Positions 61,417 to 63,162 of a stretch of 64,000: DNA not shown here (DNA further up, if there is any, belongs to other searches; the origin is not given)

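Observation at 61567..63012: TGT-superfamily (DpdA-like) gene in an integrated element, wedged between a PD-(D/E)xK nuclease-like gene and an N4/N6 DNA methyltransferase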

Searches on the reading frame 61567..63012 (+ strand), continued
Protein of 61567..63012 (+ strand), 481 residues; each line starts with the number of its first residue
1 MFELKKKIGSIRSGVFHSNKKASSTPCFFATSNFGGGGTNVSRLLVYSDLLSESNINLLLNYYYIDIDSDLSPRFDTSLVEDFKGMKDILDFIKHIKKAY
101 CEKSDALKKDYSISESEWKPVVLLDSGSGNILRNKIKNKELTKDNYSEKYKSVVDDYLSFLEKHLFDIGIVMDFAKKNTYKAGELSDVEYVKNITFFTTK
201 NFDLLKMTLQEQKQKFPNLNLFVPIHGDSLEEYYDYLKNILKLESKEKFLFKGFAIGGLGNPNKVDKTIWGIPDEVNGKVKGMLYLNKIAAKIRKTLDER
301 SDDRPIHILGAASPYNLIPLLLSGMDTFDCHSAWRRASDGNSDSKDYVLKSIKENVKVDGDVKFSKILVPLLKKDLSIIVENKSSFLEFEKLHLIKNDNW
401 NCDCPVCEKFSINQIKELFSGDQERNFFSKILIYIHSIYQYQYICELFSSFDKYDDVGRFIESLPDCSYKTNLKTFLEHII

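Call 18: search_protein_representatives(protein=window:61567-63012:+)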
Query: 481 residues. Proteins with E-value up to 0.001 (for the whole library): 64; up to 1e-10: 47; up to 1e-30: 35. The best 64 are listed.
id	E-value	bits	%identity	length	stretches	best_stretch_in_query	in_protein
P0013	3.9e-148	510.7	51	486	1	1-477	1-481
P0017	1.1e-109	384.0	45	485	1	1-478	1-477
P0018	7.0e-107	374.7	60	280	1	204-478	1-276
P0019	7.6e-96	338.3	39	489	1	8-470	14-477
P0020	1.3e-93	331.0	41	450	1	28-468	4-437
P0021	1.6e-92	327.3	38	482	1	1-477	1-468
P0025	1.9e-89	317.2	42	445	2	1-339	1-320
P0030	2.4e-80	287.2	40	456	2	16-339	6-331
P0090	2.1e-79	284.1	40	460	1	28-470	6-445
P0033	9.4e-79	281.9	40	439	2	10-341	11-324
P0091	1.8e-74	267.8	37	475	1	9-465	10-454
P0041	5.5e-72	259.6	39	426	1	27-479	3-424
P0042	1.1e-71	258.6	40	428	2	20-339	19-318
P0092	2.3e-71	257.6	36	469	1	11-478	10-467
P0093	3.7e-70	253.6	37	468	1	6-477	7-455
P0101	1.0e-44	169.7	32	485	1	18-457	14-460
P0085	3.9e-43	164.5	38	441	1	31-464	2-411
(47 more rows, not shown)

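Call 40: search_protein_families(library=pfam, proteins=[L001:8383-9255:-, L001:9495-10979:-, L001:8075-8383:-, L001:11526-12188:-, L001:12241-13449:-, L001:13892-14398:+, L001:11218-11469:+, L001:4551-4889:+, L001:14853-16346:+], max_evalue=0.01)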
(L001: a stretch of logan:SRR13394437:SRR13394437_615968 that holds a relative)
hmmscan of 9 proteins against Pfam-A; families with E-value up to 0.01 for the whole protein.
L001:8383-9255:- (290 aa): 4 families
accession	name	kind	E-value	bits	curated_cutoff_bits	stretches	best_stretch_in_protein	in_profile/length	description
PF01555.25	N6_N4_Mtase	-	1.9e-60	205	26.7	1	22-250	1-220/221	DNA methylase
PF02086.21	MethyltransfD12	-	3.3e-06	27.5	22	1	199-275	7-92/253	D12 class N6 adenine-specific DNA methyltransferase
PF08241.18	Methyltransf_11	-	0.003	18.6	21.2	0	67-85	76-94/95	Methyltransferase domain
PF01170.24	UPF0020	-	0.0044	17.2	22.3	0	192-226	8-43/197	RMKL-like, methyltransferase domain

L001:9495-10979:- (494 aa): 2 families
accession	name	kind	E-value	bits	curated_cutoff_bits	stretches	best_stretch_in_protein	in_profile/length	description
PF11074.14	DUF2779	-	8.1e-44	149.4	23.3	1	292-417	1-126/126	Domain of unknown function(DUF2779)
PF01930.23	Cas_Cas4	-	6.6e-05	23.5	22.7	1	77-220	30-160/160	Domain of unknown function DUF83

L001:8075-8383:- (102 aa): 1 family
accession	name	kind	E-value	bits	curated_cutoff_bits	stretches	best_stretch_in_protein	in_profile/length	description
PF14932.11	HAUS-augmin3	-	0.0078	16.2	29.4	0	42-92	21-71/260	HAUS augmin-like complex subunit 3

L001:11526-12188:- (220 aa): 1 family
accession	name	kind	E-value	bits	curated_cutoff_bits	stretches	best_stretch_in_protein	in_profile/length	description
PF24274.1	NttE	-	0.0085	15.7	27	0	31-130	22-119/284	T2SS substrate NttE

L001:12241-13449:- (402 aa): 2 families
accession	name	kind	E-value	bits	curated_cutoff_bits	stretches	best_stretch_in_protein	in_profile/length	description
PF00589.27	Phage_integrase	-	2.9e-18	66.7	27.1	1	141-304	4-168/172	Phage integrase family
PF18912.6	DZR_2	-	0.005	17.1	27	1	332-359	6-33/56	Double zinc ribbon domain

L001:13892-14398:+ (168 aa): 1 family
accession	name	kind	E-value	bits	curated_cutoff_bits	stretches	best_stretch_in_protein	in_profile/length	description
PF07728.20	AAA_5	-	5.7e-05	23.6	22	1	7-106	2-91/139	AAA domain (dynein-related subfamily)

L001:11218-11469:+ (83 aa): 4 families
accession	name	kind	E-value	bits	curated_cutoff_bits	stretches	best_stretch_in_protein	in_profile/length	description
PF01396.24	Zn_ribbon_Top1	-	0.0023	18.1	32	0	22-37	3-18/39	Topoisomerase DNA binding C4 zinc finger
PF13453.11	Zn_ribbon_TFIIB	-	0.0083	15.9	22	0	5-27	1-26/41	Transcription factor zinc-finger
PF01780.25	Ribosomal_L37ae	-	0.0096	16.4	21.9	0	5-30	35-61/85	Ribosomal L37ae protein family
PF08063.17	Zn_ribbon_PADR1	-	0.0096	16.1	25.1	0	22-37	4-20/42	PADR1 domain, zinc ribbon fold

L001:4551-4889:+ (112 aa): 0 families

L001:14853-16346:+ (498 aa): 3 families
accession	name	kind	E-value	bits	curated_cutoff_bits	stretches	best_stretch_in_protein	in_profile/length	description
PF03321.19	GH3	-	5.9e-50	170.7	23.6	1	19-283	6-296/304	GH3 family N-terminal domain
PF23571.1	GH3_M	-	1.9e-19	69.9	23.6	1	317-386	2-75/75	GH3 family central domain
PF23572.1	GH3_C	-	4.3e-10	40.7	23.6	1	401-496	2-97/119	GH3 family C-terminal domain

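Call 42: predict_structure(alignment_id=A1)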
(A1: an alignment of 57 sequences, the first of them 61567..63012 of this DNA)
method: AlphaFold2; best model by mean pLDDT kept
length: 481 residues; sequences in the alignment: 57
mean_pLDDT: 93.5   pTM: 0.93
mean pLDDT of the five models: 93.5, 93.4, 93.1, 92.8, 92.5
residues with pLDDT >= 90: 398; 70-90: 70; 50-70: 13; < 50: 0
segments of 3 or more residues with pLDDT < 50: none
pLDDT, mean of each block of 10 residues (from residue 1): 97 95 97 82 90 96 92 90 95 93 77 87 95 91 93 97 98 75 77 88 96 98 95 97 98 93 86 95 97 98 97 96 98 94 96 93 96 98 97 93 95 97 94 97 98 97 98 97 89
secondary structure, 60 per line:
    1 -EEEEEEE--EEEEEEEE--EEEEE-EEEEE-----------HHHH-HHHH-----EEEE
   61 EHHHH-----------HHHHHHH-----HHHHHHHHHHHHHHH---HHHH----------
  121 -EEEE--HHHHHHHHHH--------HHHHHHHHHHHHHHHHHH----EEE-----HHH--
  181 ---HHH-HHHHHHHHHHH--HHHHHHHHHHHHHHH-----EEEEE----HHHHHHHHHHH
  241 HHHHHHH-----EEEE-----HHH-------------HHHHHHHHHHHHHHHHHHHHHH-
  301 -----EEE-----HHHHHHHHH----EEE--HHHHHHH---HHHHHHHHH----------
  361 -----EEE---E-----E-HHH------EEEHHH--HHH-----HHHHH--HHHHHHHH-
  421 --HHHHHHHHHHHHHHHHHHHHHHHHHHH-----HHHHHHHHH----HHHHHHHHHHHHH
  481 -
elements in order: E2-8 E11-18 E21-25 E27-31 H43-46 H48-51 E57-61 H62-65 H77-83 H89-103 H107-110 E122-125 H128-137 H146-163 E168-170 H188-198 H201-215 E221-225 H230-247 E253-256 H278-299 E306-308 H314-322 E327-329 H332-338 H342-350 E366-368 E389-391 H405-409 H412-419 H423-449 H455-463 H468-480

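Call 45: search_solved_structures(query=A1, max_evalue=1, show_alignments=4)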
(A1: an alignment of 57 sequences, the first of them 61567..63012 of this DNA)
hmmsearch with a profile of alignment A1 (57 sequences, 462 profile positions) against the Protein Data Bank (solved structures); distinct sequences matched with E-value up to 1: 53.
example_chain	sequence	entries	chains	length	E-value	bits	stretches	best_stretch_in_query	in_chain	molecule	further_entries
6ygl_A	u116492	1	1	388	1.1e-05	27.6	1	378-451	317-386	Queuine tRNA-ribosyltransferase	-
2oko_A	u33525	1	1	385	2.2e-05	26.6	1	378-451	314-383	Queuine tRNA-ribosyltransferase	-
2pot_A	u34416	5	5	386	2.2e-05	26.5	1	378-451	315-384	Queuine tRNA-ribosyltransferase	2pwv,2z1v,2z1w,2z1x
1y5v_A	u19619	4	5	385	2.5e-05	26.4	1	378-451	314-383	Queuine tRNA-ribosyltransferase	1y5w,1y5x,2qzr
3unt_A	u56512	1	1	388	2.5e-05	26.4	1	378-451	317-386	Queuine tRNA-ribosyltransferase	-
1enu_A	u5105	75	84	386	2.5e-05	26.4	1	378-451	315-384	TRNA-GUANINE TRANSGLYCOSYLASE | QUEUINE TRNA-RIBOSYLTRANSFERASE | TRNA-GUANINE-TRANSGLYCOSYLASE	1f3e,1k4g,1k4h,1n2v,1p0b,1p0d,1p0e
3hfy_A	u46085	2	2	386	2.5e-05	26.4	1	378-451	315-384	Queuine tRNA-ribosyltransferase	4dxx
6ygw_A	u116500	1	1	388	2.5e-05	26.4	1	378-451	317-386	Queuine tRNA-ribosyltransferase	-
1ozm_A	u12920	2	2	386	2.5e-05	26.4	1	378-451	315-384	Queuine tRNA-ribosyltransferase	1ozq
4kwo_A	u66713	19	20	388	2.6e-05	26.4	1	378-451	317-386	Queuine tRNA-ribosyltransferase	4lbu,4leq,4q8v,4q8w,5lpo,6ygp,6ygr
6yfx_A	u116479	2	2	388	2.6e-05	26.3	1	378-451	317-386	Queuine tRNA-ribosyltransferase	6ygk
4l56_A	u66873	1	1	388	2.6e-05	26.3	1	378-451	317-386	Queuine tRNA-ribosyltransferase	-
4ghr_A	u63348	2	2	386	2.6e-05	26.3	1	378-451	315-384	Queuine tRNA-ribosyltransferase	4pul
1efz_A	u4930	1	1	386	2.6e-05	26.3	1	378-451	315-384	TRNA-GUANINE TRANSGLYCOSYLASE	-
6h7c_A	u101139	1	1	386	2.6e-05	26.3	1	378-451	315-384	Queuine tRNA-ribosyltransferase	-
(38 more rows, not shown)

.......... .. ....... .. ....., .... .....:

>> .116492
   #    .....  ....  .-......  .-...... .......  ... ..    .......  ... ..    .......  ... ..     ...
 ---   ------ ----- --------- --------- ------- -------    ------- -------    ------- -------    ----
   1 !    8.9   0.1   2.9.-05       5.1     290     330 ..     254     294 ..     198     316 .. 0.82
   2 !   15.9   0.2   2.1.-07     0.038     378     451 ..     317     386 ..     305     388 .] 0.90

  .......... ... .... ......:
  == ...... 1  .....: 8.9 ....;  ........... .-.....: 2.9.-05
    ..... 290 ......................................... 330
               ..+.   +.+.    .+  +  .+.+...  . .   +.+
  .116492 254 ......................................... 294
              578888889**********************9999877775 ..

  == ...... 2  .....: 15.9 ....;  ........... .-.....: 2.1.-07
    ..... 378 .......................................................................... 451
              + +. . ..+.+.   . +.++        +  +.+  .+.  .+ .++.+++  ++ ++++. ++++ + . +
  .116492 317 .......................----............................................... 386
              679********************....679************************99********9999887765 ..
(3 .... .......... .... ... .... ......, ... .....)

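Call 48: search_dna_similar(query=window:61567-63012:+, collection=plasmids, mode=protein, max_evalue=0.001, max_rows=15)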
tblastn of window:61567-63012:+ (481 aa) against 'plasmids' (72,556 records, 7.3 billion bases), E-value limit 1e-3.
No match.

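Call 49: search_dna_similar(query=window:61567-63012:+, collection=phages, mode=protein, max_evalue=0.001, max_rows=15)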
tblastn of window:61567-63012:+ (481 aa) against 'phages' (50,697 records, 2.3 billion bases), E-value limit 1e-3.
No match.

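Call 53: find_related_loci(query=A3, collection=genome_contigs, flank=8000)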
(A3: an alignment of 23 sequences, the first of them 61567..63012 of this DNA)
Query A3 (481 aa) in genome_contigs; peptide patterns used: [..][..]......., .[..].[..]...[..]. (x = any residue, [..] = any of these).
169 stretches matched a pattern; 9 encode a relative of the query (tblastn E <= 1e-3); 9 distinct loci.
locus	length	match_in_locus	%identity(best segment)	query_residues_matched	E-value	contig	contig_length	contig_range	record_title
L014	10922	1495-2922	53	1-473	2e-162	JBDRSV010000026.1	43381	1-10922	MAG: Candidatus Aenigmatarchaeota archaeon isolate MEGAHIT-group-3.35 k141_666221, whole genome shotgun sequence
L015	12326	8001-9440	53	1-477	2e-162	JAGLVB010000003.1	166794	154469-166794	MAG: Candidatus Aenigmatarchaeota archaeon isolate RS_11_5 ZL20.bin.5.fa_3, whole genome shotgun sequence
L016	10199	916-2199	34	4-477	7e-92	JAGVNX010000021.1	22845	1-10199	MAG: Candidatus Iainarchaeum archaeon isolate DeMMO3_25 c_000000013253, whole genome shotgun sequence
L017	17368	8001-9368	36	7-480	1e-80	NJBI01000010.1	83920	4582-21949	MAG: Promethearchaeota archaeon Loki_b31 148, whole genome shotgun sequence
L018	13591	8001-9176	32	28-466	1e-57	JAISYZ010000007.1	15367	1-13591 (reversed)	MAG: Prevotellaceae bacterium isolate Nc350_bin61 k119_532963, whole genome shotgun sequence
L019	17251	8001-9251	28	28-480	2e-56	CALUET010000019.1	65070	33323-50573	MAG: uncultured Phocaeicola sp. isolate E17__bin298 genome assembly, contig: E17__k127_7964779, whole genome shotgun seq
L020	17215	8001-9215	31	28-469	1e-56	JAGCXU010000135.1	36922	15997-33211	MAG: Bacteroidaceae bacterium isolate RGIG10220 Yak_Rumen-5__c1411125, whole genome shotgun sequence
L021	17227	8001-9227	31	28-472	1e-54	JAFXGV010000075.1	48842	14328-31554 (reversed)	MAG: Bacteroidaceae bacterium isolate RGIG6402 Sheep_Rectum-5__c754719, whole genome shotgun sequence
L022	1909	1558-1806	40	19-103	1e-12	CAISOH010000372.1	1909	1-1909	MAG: uncultured Bacteroidetes bacterium isolate MJ-time_bin-6658 genome assembly, contig: bin-6658:372/453, whole genome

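Call 64: search_solved_structures(query=L001:8383-9255:-, max_evalue=0.00001)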
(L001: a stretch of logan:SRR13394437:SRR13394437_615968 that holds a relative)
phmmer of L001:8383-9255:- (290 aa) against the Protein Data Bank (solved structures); distinct sequences matched with E-value up to 0.00001: 12.
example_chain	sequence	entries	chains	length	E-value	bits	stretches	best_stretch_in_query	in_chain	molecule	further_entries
8s9m_A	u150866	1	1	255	4.2e-30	108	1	9-254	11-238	DNA cytosine-N4 methyltransferase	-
8s9n_A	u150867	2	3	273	5.5e-30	107.6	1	9-254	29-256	DNA cytosine-N4 methyltransferase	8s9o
1eg2_A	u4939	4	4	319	1.2e-26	96.7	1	73-240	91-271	MODIFICATION METHYLASE RSRI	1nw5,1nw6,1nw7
1nw8_A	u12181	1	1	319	3.7e-26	95.1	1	71-239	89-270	MODIFICATION METHYLASE RSRI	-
1g60_A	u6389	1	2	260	2.4e-25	92.4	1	2-255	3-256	Adenine-specific Methyltransferase MboIIA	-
6pbd_A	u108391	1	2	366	5.8e-25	91.1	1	11-255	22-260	Modification methylase CcrMI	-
9c3u_A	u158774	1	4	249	1.6e-21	79.8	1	109-252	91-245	Methyltransferase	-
8urk_A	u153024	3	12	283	2.4e-21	79.3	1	109-253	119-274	Methyltransferase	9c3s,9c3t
5hek_A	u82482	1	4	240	1.7e-18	69.9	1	21-254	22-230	Adenine specific DNA methyltransferase (DpnA)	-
5hfj_A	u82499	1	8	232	2.7e-18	69.2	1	21-253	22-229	Adenine specific DNA methyltransferase (DpnA)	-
2zie_A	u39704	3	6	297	2.8e-11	46.2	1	177-255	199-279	Putative modification methylase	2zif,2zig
1boo_A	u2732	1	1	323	1.9e-09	40.2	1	191-253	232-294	PROTEIN (N-4 CYTOSINE-SPECIFIC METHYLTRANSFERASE PVU II)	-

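Call 75: find_encoding_contigs(protein=P0085, flank=6000, max_places=2)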
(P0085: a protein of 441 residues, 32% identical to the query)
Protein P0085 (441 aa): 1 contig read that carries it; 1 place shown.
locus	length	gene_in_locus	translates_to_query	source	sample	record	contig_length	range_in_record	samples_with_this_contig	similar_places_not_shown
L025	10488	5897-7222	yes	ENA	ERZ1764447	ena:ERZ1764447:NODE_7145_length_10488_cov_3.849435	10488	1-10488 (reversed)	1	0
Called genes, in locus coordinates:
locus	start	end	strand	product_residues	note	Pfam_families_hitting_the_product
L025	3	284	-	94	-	?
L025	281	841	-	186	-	PF04542:Sigma70_r2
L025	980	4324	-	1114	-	PF13482:RNase_H_2, PF01443:Viral_helicase1 (faint), PF13086:AAA_11, PF13245:AAA_19, PF13604:AAA_30, PF13086:AAA_11 (weak), PF13087:AAA_12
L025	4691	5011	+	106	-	-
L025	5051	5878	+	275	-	-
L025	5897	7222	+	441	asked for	PF01702:TGT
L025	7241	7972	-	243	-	PF01555:N6_N4_Mtase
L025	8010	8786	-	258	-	PF01555:N6_N4_Mtase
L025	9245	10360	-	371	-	PF26348:SRA_ScoMcrA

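Call 76: find_encoding_contigs(protein=P0088, flank=6000, max_places=2)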
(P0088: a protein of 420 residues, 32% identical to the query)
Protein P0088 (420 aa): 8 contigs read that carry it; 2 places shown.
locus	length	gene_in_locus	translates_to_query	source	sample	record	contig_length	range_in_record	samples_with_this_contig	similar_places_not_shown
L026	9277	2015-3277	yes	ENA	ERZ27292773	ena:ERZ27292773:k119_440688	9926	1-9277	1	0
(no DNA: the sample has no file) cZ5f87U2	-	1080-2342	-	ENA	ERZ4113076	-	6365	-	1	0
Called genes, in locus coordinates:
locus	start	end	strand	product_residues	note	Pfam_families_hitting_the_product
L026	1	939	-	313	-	?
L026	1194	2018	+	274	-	-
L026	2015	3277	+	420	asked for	PF01702:TGT (weak)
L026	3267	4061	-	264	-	PF01555:N6_N4_Mtase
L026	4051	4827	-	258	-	PF01555:N6_N4_Mtase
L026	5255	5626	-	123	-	-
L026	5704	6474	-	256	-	-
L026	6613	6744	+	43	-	-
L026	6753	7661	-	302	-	-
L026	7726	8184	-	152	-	-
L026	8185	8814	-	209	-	PF08238:Sel1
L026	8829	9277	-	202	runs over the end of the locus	-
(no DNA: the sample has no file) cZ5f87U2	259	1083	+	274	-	-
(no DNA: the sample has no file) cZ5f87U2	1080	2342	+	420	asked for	PF01702:TGT (weak)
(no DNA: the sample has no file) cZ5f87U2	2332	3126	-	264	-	PF01555:N6_N4_Mtase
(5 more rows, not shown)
